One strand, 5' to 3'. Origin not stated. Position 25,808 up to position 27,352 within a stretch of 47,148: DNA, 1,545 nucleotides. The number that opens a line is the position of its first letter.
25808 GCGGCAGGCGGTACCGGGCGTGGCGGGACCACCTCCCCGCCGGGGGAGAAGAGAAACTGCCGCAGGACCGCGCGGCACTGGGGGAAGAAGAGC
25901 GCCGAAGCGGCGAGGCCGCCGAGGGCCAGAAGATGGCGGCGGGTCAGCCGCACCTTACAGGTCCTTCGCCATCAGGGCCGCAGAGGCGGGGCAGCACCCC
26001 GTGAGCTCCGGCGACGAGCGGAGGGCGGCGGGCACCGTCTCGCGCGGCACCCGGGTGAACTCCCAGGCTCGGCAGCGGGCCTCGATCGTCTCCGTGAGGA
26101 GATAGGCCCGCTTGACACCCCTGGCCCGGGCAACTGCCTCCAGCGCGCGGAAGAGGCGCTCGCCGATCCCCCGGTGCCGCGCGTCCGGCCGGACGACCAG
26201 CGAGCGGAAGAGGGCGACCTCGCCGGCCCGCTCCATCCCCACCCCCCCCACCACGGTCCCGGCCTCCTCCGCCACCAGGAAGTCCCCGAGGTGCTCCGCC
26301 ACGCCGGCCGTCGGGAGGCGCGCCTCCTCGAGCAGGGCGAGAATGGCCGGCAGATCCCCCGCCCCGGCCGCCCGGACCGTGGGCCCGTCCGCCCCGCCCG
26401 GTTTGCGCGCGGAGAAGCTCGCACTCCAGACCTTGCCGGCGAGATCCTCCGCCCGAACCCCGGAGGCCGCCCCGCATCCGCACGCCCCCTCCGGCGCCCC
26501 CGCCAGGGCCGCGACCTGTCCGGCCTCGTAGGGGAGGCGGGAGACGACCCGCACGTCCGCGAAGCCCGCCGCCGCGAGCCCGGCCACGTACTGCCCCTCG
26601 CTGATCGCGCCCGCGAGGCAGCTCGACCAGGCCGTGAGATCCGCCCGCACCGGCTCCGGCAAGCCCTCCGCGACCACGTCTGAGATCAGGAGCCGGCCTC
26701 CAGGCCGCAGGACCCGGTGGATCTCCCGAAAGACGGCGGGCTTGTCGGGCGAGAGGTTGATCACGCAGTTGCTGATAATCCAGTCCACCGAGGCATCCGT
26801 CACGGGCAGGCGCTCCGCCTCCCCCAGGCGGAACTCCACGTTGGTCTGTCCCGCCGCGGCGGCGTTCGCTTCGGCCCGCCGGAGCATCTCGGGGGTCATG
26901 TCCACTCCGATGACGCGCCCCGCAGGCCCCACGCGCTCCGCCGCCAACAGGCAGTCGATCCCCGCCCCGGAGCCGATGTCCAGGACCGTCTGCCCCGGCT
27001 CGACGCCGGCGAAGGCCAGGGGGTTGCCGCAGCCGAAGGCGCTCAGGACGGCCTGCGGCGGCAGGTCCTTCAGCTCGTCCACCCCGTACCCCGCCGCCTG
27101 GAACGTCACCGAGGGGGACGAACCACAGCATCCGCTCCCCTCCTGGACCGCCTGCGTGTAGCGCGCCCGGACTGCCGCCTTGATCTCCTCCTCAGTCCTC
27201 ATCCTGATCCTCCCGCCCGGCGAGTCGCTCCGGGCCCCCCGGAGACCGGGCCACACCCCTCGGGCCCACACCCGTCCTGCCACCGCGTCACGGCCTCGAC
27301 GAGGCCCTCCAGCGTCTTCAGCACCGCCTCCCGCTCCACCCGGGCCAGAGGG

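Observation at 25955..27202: Single-ORF fusion of arsenite methyltransferase ArsM with an ArsN2-type acetyltransferase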

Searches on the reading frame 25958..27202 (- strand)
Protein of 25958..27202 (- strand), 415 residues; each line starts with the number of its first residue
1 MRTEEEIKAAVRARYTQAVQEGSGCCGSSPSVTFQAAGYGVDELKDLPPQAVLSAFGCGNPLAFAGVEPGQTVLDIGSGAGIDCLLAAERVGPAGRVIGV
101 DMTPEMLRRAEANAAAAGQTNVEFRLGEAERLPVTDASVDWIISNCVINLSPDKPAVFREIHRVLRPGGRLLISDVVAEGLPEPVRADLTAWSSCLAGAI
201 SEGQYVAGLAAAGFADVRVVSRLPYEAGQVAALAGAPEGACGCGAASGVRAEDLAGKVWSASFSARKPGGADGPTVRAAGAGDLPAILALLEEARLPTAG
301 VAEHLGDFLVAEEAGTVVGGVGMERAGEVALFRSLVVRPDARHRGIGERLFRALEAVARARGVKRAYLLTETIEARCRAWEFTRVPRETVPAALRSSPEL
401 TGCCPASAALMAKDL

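Call 4: search_protein_families(library=ncbifam, proteins=[window:25958-27202:-], max_evalue=0.01)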
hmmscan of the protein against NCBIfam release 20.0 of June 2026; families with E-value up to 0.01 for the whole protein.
window:25958-27202:- (415 aa): 77 families (the best 25 are shown)
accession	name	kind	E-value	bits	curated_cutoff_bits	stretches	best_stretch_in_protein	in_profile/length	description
NF008823.0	PRK11873.1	subfamily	7.3e-87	291.3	263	1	2-268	2-268/272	arsenite methyltransferase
NF041537.1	ArsM_AhpD_UU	exception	6.5e-59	199.5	510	1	5-226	11-234/345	arsenite methyltransferase/AhpD domain selenoprotein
NF047649.1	MTase_UXPK_star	exception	1.3e-55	188.4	460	1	5-218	11-227/283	methyltransferase/UXPK-star double selenoprotein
NF041536.1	ArsM_DUF2284_UU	exception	1.8e-52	178.2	575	1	4-223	10-231/459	arsenite methyltransferase/DUF2284 domain selenoprotein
NF040538.1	methyl_ArsM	equivalog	6.8e-47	160.3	500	2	8-119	2-115/356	arsinothricin biosynthesis methyltransferase ArsM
NF040501.1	resist_ArsN2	equivalog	3.6e-38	130.2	125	1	283-413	1-132/133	arsenic resistance N-acetyltransferase ArsN2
NF038099.1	AsSugarArsM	exception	5e-30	104.8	400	1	47-226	36-225/321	arsenosugar biosynthesis arsenite methyltransferase ArsM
NF045667.1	MTase_DVU1556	equivalog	7.8e-29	100.7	155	1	62-215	15-161/213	DVU_1556 family methyltransferase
NF040539.1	AST_met_ArsM_2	exception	5.5e-23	82.1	240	1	71-220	58-211/262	putative arsinothricin biosynthesis methyltransferase ArsM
NF043040.1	corrin_prot_MT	hypoth_equivalog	2e-17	63.3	180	1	67-177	38-151/216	corrinoid protein-associated methyltransferase CpaM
NF052510.1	methyltran_MpqE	exception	4.5e-17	62.2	335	1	65-172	42-150/234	methyl-plastoquinone biosynthesis methyltransferase MpqE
TIGR02072.1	BioC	equivalog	5.3e-17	62.4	184.95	1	71-183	36-142/244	malonyl-ACP O-methyltransferase BioC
NF001240.0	PRK00216.1-1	equivalog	4.4e-16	58.7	378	1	63-175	57-170/251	bifunctional demethylmenaquinone methyltransferase/2-methoxy-6-polyprenyl-1,4-benzoquinol methylase UbiE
NF001244.0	PRK00216.1-5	equivalog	5.1e-16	58.7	216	1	67-177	46-157/236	bifunctional demethylmenaquinone methyltransferase/2-methoxy-6-polyprenyl-1,4-benzoquinol methylase UbiE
TIGR01934.1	MenG_MenH_UbiE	subfamily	7.8e-16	58.1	158.35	1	66-178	36-146/223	ubiquinone/menaquinone biosynthesis methyltransferase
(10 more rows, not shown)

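Call 5: search_protein_families(library=pfam, proteins=[window:25958-27202:-], max_evalue=0.01)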
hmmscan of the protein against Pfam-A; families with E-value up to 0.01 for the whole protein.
window:25958-27202:- (415 aa): 20 families
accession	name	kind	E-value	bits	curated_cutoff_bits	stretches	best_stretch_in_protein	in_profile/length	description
PF13847.12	Methyltransf_31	-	3.2e-36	124.6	27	1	69-201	3-133/145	Methyltransferase domain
PF13649.12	Methyltransf_25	-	5.9e-24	85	27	1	73-169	1-97/97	Methyltransferase domain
PF08241.18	Methyltransf_11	-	3.1e-23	82.7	21.2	1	74-173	1-95/95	Methyltransferase domain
PF01209.24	Ubie_methyltran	-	3.2e-18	66.4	20.1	1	65-174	43-152/233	ubiE/COQ5 methyltransferase family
PF08242.18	Methyltransf_12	-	1.9e-13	51.4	30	1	74-171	1-98/98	Methyltransferase domain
PF13489.12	Methyltransf_23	-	2.1e-12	47.5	27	1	68-194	21-134/164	Methyltransferase domain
PF00583.31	Acetyltransf_1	-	2.6e-11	44.3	20.7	1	306-382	33-110/116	Acetyltransferase (GNAT) family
PF13508.13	Acetyltransf_7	-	1.3e-10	41.9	27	1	306-369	3-68/84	Acetyltransferase (GNAT) domain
PF01135.25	PCMT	-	2.4e-10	41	20.3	1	65-173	69-171/210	Protein-L-isoaspartate(D-aspartate) O-methyltransferase (PCMT)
PF06325.19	PrmA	-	3.1e-07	30.6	22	1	67-179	159-264/296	Ribosomal protein L11 methyltransferase (PrmA)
PF02353.26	CMAS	-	1.4e-05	25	27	1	65-177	58-168/273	Mycolic acid cyclopropane synthetase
PF13673.13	Acetyltransf_10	-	3.1e-05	24.4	23.6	1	308-365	33-87/128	Acetyltransferase (GNAT) domain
PF20922.3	Anamorsin_N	-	6.7e-05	23.1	27.1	1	123-180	33-94/163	Anamorsin, N-terminal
PF05175.20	MTS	-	7.8e-05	22.8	23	1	70-173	32-138/170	Methyltransferase small domain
PF01170.24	UPF0020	-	0.00018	21.7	22.3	1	96-145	78-128/197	RMKL-like, methyltransferase domain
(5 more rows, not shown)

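Call 6: find_homologous_proteins(query=window:25958-27202:-, max_evalue=1e-10)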
Query window:25958-27202:- (415 aa): 7927 proteins with E <= 1e-10 among 8000 candidates; the best 120 are listed.
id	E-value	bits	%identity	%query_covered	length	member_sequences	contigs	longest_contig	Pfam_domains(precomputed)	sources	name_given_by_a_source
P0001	4.7e-262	888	100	100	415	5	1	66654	PF13847.13,PF13489.13,PF06325.20,PF02353.27,PF13649.13,PF13508.14,PF01135.26,PF01209.25,PF08241.19,PF08242.19,PF00583.32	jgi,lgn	jgi:N-acetylglutamate synthase-like GNAT family acetyltransferase/2-polyprenyl-3-methyl-5-hydroxy-6-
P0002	2.6e-226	770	88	100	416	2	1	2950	PF13673.14,PF13489.13,PF02353.27,PF08241.19,PF00583.32,PF13847.13,PF06325.20,PF13649.13,PF13508.14,PF20922.4,PF01135.26,PF01209.25,PF08242.19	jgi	jgi:N-acetylglutamate synthase-like GNAT family acetyltransferase/SAM-dependent methyltransferase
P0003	9.5e-223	758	86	100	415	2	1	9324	PF13847.13,PF13673.14,PF13489.13,PF06325.20,PF13649.13,PF13508.14,PF01135.26,PF01209.25,PF08241.19,PF08242.19,PF00583.32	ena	-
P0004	1.0e-222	758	87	100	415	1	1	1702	PF13847.13,PF13673.14,PF13489.13,PF13649.13,PF13508.14,PF01135.26,PF01209.25,PF08241.19,PF08242.19,PF00583.32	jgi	jgi:N-acetylglutamate synthase-like GNAT family acetyltransferase/SAM-dependent methyltransferase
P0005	2.6e-222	757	86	100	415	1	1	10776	PF13847.13,PF13673.14,PF13489.13,PF06325.20,PF13649.13,PF13508.14,PF01135.26,PF01209.25,PF08241.19,PF08242.19,PF00583.32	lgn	-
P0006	4.4e-222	756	87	100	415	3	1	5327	PF13673.14,PF13489.13,PF08241.19,PF00583.32,PF13847.13,PF06325.20,PF13649.13,PF13508.14,PF20922.4,PF01135.26,PF01209.25,PF08242.19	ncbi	-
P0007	2.3e-220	750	84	100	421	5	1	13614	PF13673.14,PF13489.13,PF08241.19,PF00583.32,PF13847.13,PF06325.20,PF13649.13,PF13508.14,PF20922.4,PF01135.26,PF01209.25,PF08242.19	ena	-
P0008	2.9e-220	750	86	100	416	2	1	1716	PF13673.14,PF13489.13,PF08241.19,PF00583.32,PF13847.13,PF06325.20,PF13649.13,PF13508.14,PF01170.25,PF20922.4,PF01135.26,PF01209.25,PF08242.19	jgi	jgi:N-acetylglutamate synthase-like GNAT family acetyltransferase/SAM-dependent methyltransferase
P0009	7.5e-220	749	84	100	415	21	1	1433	PF13847.13,PF13673.14,PF13489.13,PF13649.13,PF13508.14,PF01135.26,PF01209.25,PF08241.19,PF08242.19,PF00583.32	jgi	-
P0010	5.8e-215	732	84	100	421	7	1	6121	PF13673.14,PF13489.13,PF02353.27,PF08241.19,PF00583.32,PF13847.13,PF06325.20,PF13649.13,PF13508.14,PF20922.4,PF01135.26,PF01209.25,PF08242.19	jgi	-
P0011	2.5e-214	730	82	100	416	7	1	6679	PF13673.14,PF13489.13,PF02353.27,PF08241.19,PF00583.32,PF13847.13,PF06325.20,PF13649.13,PF13508.14,PF05148.22,PF20922.4,PF01135.26,PF01209.25,PF08242.19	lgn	-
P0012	9.3e-208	709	81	100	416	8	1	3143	PF13673.14,PF13489.13,PF08241.19,PF00583.32,PF13847.13,PF06325.20,PF13649.13,PF13508.14,PF05148.22,PF01135.26,PF01209.25,PF08242.19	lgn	-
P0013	1.7e-207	708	81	100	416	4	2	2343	PF13847.13,PF13673.14,PF13489.13,PF06325.20,PF13649.13,PF13508.14,PF01135.26,PF01209.25,PF08241.19,PF08242.19,PF00583.32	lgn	-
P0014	9.9e-205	699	79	100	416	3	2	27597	PF13847.13,PF13489.13,PF06325.20,PF02353.27,PF13649.13,PF13508.14,PF01135.26,PF01209.25,PF08241.19,PF08242.19,PF00583.32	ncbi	ncbi:MAG: arsenite methyltransferase [Candidatus Methylomirabilales bacterium]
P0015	3.1e-204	697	79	100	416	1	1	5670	PF13847.13,PF13673.14,PF13489.13,PF13649.13,PF13508.14,PF01135.26,PF01209.25,PF08241.19,PF08242.19,PF00583.32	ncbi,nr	ncbi:MAG: arsenite methyltransferase [candidate division NC10 bacterium]|nr:arsenite methyltransfera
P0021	8.7e-134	465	58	99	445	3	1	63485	PF13847.13,PF13489.13,PF06325.20,PF13649.13,PF13508.14,PF01135.26,PF01209.25,PF08241.19,PF08242.19,PF00583.32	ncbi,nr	ncbi:MAG TPA: arsenite methyltransferase [Candidatus Methylomirabilis sp.]|nr:arsenite methyltransfe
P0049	1.9e-130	454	57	100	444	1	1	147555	PF13847.13,PF13673.14,PF13489.13,PF06325.20,PF13649.13,PF13508.14,PF01135.26,PF01209.25,PF08241.19,PF08242.19,PF00583.32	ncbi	-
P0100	3.8e-127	443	55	100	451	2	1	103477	PF13673.14,PF13489.13,PF08241.19,PF00583.32,PF13847.13,PF06325.20,PF13649.13,PF13508.14,PF01170.25,PF01135.26,PF01209.25,PF08242.19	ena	-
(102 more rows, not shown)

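Call 15: find_encoding_contigs(protein=P0001, flank=10000, max_places=3)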
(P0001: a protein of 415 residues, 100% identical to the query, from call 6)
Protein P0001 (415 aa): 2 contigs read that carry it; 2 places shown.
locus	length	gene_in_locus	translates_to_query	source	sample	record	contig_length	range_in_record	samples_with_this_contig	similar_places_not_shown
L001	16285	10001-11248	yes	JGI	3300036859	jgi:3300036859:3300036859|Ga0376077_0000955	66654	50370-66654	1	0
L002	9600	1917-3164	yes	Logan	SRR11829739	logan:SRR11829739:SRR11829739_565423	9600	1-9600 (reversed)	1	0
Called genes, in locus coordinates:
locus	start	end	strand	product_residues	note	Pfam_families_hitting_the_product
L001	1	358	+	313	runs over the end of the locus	PF00005:ABC_tran, PF13304:AAA_21 (weak), PF13732:DrrA1-3_C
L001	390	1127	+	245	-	PF01061:ABC2_membrane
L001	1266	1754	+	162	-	PF00293:NUDIX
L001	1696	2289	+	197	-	PF00293:NUDIX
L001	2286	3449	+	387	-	PF01321:Creatinase_N (weak), PF00557:Peptidase_M24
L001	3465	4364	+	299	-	PF13365:Trypsin_2, PF00595:PDZ (weak), PF13180:PDZ_2, PF17820:PDZ_6 (weak)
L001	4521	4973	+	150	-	PF00149:Metallophos (faint), PF12850:Metallophos_2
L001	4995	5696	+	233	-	PF02585:PIG-L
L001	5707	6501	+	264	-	PF00106:adh_short, PF08659:KR, PF13561:adh_short_C2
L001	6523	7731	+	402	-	PF07690:MFS_1, PF12832:MFS_1_like (weak), PF07690:MFS_1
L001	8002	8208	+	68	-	PF00313:CSD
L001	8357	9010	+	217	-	PF00149:Metallophos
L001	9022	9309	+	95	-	-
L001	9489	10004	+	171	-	PF01978:TrmB (faint), PF12802:MarR_2, PF22381:Staph_reg_Sar_Rot (faint), PF01047:MarR, PF09339:HTH_IclR (weak), PF13412:HTH_24 (weak)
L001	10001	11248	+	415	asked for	PF01135:PCMT, PF01209:Ubie_methyltran, PF13489:Methyltransf_23, PF08241:Methyltransf_11, PF08242:Methyltransf_12, PF13649:Methyltransf_25, PF13847:Methyltransf_31, PF00583:Acetyltransf_1, +3 more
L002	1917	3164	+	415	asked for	PF01135:PCMT, PF01209:Ubie_methyltran, PF13489:Methyltransf_23, PF08241:Methyltransf_11, PF08242:Methyltransf_12, PF13649:Methyltransf_25, PF13847:Methyltransf_31, PF00583:Acetyltransf_1, +3 more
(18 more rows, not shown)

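Call 16: find_related_loci(query=window:25958-27202:-, collection=genome_contigs, flank=6000)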
Query window:25958-27202:- (415 aa) in genome_contigs; peptide patterns used: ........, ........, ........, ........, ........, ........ (x = any residue, [..] = any of these).
600 stretches matched a pattern (row limit reached: there are more); 556 encode a relative of the query (tblastn E <= 1e-3); the best 80 are kept; 80 distinct loci.
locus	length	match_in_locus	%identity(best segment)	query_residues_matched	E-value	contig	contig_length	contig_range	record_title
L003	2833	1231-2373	44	6-415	1e-94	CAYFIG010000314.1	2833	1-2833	MAG TPA_asm: uncultured bacterium isolate ERP013524_co1_26 genome assembly, contig: NODE_14041_length_2833_cov_3.628510,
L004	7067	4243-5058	54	2-268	5e-86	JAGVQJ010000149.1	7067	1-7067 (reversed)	MAG: Calditrichaeota bacterium isolate DeMMO3_2 c_000000077498, whole genome shotgun sequence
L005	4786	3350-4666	52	4-413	7e-84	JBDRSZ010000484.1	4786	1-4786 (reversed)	MAG: bacterium isolate MEGAHIT-group-3.41 k141_784921, whole genome shotgun sequence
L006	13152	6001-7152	44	7-415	6e-83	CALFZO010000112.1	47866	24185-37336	MAG TPA_asm: uncultured Anaerolineales bacterium isolate SRR1506987_bin.41_CONCOCT_v1.1_MAG genome assembly, contig: ERZ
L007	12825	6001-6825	51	1-268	9e-83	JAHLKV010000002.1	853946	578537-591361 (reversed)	MAG: bacterium isolate MAG50 NODE_20_length_853946_cov_2161.414363, whole genome shotgun sequence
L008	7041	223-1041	49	2-267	8e-81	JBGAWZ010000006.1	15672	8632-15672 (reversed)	MAG: Candidatus Zixiibacteriota bacterium isolate MAG_AAO_AS.78 AAOAS-78_scaffold_6035, whole genome shotgun sequence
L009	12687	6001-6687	58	3-221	7e-75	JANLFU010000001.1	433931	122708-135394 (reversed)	MAG: Candidatus Saccharicenans sp. isolate A05DMB19 NODE_1_length_433931_cov_34.804960, whole genome shotgun sequence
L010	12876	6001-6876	46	1-279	4e-73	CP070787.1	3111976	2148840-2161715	MAG: Fidelibacterota bacterium isolate bin1478 chromosome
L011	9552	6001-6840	48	1-267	8e-73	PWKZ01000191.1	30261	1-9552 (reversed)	MAG: Bradymonadales bacterium isolate CSSed10_215 CS-Sed10-C2062, whole genome shotgun sequence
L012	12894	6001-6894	48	7-295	1e-72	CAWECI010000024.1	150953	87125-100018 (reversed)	MAG: Candidatus Aminicenantes bacterium isolate MFD04492.bin.2.17 genome assembly, contig: contig_57897, whole genome sh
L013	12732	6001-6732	51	4-238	2e-72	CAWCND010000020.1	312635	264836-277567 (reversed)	MAG: Candidatus Aminicenantes bacterium isolate MFD03726.bin.3.73 genome assembly, contig: contig_63539, whole genome sh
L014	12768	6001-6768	47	23-270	3e-72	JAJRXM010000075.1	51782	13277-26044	MAG: Candidatus Zixiibacteriota bacterium isolate Dive96_bin3.155 k141_2525950, whole genome shotgun sequence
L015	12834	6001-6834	51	4-269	6e-72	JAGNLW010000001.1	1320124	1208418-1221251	MAG: Candidatus Aminicenantes bacterium isolate Go_SlDig_bin_238 Go_SlDig_2_length_1320124_cov_13.115983, whole genome s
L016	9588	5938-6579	53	7-219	8e-72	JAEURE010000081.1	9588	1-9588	MAG: Anaerolineales bacterium isolate new MAG-269 NODE_81_length_9588_cov_2.971504, whole genome shotgun sequence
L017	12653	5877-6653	45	7-268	2e-71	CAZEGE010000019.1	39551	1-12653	MAG TPA_asm: uncultured Anaerolinea sp. isolate ERP124720_co1_123 genome assembly, contig: NODE_1384_length_39551_cov_30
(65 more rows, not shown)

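Call 17: search_solved_structures(query=window:25958-27202:-, max_evalue=0.001, show_alignments=2)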
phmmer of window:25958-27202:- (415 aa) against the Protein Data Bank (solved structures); distinct sequences matched with E-value up to 0.001: 77 (the best 60 are shown).
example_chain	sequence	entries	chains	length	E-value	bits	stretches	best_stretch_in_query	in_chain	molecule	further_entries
5evj_A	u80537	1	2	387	4.9e-34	121.8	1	6-220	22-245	Arsenite methyltransferase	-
4kw7_A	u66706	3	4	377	5.4e-32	115.1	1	44-227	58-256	Arsenic methyltransferase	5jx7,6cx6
4fr0_A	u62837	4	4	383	5.6e-32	115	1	44-227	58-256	Arsenic methyltransferase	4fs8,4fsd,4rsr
5eg5_A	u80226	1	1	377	9.6e-31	110.9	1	44-227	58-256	Arsenic methyltransferase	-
8xt7_A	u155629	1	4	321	1.2e-23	87.5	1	44-221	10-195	Arsenite methyltransferase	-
5wp4_A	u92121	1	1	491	4e-16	62.8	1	66-217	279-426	Phosphoethanolamine N-methyltransferase 1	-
5wp5_A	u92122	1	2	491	5.3e-16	62.4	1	65-188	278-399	Phosphomethylethanolamine N-methyltransferase 2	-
3bus_A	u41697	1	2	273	4.5e-12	49.5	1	62-183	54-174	Methyltransferase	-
6uv6_A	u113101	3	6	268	5.8e-12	49.1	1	70-185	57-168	D-glucose O-methyltransferase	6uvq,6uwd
3dh0_A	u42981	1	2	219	8.5e-12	48.5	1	43-178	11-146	SAM dependent methyltransferase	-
6f5z_A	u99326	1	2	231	5e-11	46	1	61-194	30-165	24-sterol C-methyltransferase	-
8zc8_A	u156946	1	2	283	5.5e-11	45.9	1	69-179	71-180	MitM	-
21zq_A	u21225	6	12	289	5.8e-11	45.8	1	69-179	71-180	MitM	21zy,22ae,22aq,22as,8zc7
1xxl_A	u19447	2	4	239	7.6e-11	45.4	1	70-179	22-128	YcgJ protein | ycgJ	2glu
1ve3_A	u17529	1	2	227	1.4e-10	44.6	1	57-174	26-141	hypothetical protein PH0226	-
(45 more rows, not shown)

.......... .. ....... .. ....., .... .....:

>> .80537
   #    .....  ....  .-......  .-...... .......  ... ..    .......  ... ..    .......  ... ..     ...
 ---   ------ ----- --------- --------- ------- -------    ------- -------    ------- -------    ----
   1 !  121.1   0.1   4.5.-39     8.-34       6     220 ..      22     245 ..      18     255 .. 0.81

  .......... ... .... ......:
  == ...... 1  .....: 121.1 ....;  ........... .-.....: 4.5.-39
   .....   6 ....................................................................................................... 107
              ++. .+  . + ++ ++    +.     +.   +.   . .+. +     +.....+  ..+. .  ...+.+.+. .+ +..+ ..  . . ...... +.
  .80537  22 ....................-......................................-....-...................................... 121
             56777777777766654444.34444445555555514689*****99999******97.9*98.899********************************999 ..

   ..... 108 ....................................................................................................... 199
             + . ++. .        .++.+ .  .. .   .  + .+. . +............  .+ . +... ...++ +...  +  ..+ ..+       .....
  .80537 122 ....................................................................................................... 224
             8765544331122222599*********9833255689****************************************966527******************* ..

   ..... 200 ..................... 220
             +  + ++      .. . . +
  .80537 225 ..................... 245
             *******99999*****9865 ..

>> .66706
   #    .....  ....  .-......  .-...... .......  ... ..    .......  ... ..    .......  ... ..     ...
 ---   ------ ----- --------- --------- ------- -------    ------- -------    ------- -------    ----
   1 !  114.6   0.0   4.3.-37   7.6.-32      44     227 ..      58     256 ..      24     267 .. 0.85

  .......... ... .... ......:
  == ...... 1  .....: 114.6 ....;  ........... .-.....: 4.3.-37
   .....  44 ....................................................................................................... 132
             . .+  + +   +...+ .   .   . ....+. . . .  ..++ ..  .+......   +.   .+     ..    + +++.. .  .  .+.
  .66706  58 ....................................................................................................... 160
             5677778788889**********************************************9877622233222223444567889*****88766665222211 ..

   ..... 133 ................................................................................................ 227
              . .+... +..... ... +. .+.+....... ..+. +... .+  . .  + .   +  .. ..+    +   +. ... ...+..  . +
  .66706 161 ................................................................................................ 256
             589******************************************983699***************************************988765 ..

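Call 21: find_encoding_contigs(protein=P0049, flank=8000, max_places=2)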
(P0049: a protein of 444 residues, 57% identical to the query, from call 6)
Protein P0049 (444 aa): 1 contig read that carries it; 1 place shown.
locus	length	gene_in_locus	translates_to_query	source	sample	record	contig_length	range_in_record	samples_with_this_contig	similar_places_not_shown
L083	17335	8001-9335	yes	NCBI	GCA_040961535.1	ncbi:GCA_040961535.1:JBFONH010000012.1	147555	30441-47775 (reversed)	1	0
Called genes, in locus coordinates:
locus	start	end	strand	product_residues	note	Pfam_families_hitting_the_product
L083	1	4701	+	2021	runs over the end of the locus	PF25023:TEN_YD-shell, PF05593:RHS_repeat, PF25023:TEN_YD-shell, PF25023:TEN_YD-shell, PF05593:RHS_repeat, PF25023:TEN_YD-shell, PF05593:RHS_repeat, PF25023:TEN_YD-shell, +3 more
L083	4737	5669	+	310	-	PF03783:CsgG, PF13036:LpoB (weak)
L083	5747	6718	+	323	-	PF03783:CsgG, PF13036:LpoB (weak)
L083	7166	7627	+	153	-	PF22381:Staph_reg_Sar_Rot, PF12802:MarR_2, PF01047:MarR, PF13463:HTH_27 (weak)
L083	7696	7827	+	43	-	-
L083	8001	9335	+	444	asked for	PF01135:PCMT, PF13489:Methyltransf_23, PF01209:Ubie_methyltran, PF13649:Methyltransf_25, PF13847:Methyltransf_31, PF08241:Methyltransf_11, PF08242:Methyltransf_12, PF00583:Acetyltransf_1, +3 more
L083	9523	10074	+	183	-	PF12867:DinB_2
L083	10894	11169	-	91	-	PF18929:DUF5678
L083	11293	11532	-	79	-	PF01726:LexA_DNA_bind (weak)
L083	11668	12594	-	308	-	-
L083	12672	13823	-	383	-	PF01420:Methylase_S (faint)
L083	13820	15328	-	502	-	PF12161:HsdM_N, PF02384:N6_Mtase, PF07669:Eco57I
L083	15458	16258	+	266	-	-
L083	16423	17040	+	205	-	-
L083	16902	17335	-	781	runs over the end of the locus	PF00270:DEAD, PF04851:ResIII, PF18766:SWI2_SNF2, PF00271:Helicase_C (weak), PF08463:EcoEI_R_C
